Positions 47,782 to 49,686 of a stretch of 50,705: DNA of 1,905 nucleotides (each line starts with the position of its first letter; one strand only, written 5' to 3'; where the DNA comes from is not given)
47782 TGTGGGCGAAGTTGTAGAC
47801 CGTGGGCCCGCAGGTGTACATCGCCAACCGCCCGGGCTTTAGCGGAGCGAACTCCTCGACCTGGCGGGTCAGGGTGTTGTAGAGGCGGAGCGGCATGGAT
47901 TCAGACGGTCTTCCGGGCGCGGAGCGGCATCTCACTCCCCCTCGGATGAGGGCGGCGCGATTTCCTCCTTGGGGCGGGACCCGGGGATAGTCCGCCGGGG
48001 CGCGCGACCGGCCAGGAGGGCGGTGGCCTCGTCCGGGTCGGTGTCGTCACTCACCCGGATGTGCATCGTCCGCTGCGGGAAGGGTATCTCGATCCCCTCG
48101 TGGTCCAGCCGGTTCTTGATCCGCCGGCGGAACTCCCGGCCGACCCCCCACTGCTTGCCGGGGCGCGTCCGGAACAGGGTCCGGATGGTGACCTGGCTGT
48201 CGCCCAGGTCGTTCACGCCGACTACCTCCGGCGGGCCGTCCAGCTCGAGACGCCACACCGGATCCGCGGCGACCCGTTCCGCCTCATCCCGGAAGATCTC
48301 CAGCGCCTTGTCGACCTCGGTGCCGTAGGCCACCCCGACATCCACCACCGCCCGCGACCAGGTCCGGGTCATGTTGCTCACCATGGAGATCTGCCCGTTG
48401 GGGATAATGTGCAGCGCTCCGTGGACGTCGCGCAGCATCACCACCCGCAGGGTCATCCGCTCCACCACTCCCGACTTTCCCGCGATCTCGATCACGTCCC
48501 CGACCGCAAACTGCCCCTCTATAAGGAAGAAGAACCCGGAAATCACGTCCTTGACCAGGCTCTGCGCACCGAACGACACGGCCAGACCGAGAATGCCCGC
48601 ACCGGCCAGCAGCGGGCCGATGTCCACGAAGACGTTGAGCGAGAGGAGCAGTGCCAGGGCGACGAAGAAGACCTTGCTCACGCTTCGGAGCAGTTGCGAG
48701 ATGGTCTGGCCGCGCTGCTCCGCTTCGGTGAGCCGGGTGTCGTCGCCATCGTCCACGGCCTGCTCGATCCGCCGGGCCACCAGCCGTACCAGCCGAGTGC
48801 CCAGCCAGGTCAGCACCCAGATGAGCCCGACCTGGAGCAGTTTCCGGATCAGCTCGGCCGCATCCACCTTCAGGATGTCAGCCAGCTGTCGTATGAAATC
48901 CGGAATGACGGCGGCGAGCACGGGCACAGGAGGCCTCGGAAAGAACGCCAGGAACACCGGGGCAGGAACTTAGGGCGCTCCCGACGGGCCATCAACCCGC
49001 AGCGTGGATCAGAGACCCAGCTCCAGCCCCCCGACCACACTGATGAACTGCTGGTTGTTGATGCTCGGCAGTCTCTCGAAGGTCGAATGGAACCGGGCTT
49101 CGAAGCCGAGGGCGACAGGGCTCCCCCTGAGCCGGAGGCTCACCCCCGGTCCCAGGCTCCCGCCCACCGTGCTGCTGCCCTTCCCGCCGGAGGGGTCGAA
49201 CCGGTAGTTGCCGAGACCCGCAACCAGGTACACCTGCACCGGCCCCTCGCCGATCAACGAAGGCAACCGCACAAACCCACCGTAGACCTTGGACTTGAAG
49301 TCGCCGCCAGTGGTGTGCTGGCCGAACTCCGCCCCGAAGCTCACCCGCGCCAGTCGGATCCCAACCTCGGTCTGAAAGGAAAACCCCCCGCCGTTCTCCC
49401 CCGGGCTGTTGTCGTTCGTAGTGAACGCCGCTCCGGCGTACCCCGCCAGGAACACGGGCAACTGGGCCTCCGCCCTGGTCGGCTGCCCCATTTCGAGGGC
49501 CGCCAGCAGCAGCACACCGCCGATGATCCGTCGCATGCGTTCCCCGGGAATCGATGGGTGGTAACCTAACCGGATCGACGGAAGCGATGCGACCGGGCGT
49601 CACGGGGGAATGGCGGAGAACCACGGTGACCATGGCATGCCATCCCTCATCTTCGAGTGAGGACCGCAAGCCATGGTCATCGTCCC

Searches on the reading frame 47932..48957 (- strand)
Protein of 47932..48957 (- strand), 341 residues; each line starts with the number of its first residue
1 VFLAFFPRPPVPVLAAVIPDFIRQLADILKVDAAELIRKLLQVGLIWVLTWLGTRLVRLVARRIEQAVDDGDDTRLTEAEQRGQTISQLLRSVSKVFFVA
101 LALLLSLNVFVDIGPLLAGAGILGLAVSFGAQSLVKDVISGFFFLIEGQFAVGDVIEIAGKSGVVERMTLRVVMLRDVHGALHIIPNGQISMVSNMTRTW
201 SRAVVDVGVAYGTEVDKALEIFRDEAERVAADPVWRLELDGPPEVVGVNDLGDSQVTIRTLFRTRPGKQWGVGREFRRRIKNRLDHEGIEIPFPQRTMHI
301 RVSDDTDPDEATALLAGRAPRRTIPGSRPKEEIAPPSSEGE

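Call 17: search_protein_families(library=pfam, proteins=[window:47932-48957:-])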
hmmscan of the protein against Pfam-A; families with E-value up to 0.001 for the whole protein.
window:47932-48957:- (341 aa): 3 families
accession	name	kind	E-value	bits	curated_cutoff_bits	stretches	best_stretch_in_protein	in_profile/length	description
PF00924.24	MS_channel_2nd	-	5.6e-18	65.2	20.2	1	134-198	2-68/68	Mechanosensitive ion channel, beta-domain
PF21082.3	MS_channel_3rd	-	1.1e-11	45.5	21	1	204-291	2-88/88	Mechanosensitive ion channel MscS, C-terminal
PF21088.3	MS_channel_1st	-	0.00039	20.8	23.1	1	97-132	9-42/42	Mechanosensitive ion channel, transmembrane helices 2/3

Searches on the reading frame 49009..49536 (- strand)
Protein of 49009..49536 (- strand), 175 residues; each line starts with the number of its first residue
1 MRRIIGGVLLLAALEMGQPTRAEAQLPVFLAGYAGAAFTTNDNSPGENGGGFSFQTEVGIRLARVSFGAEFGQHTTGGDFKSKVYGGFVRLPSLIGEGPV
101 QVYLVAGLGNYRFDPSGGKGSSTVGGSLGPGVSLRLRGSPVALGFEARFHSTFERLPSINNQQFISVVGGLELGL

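Call 17: search_protein_families(library=pfam, proteins=[window:49009-49536:-])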
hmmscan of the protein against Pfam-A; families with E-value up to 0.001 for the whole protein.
window:49009-49536:- (175 aa): 1 family
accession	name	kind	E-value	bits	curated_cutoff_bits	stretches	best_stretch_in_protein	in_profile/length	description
PF13505.12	OMP_b-brl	-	0.00027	21.6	28.7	1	8-162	3-165/175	Outer membrane protein beta-barrel domain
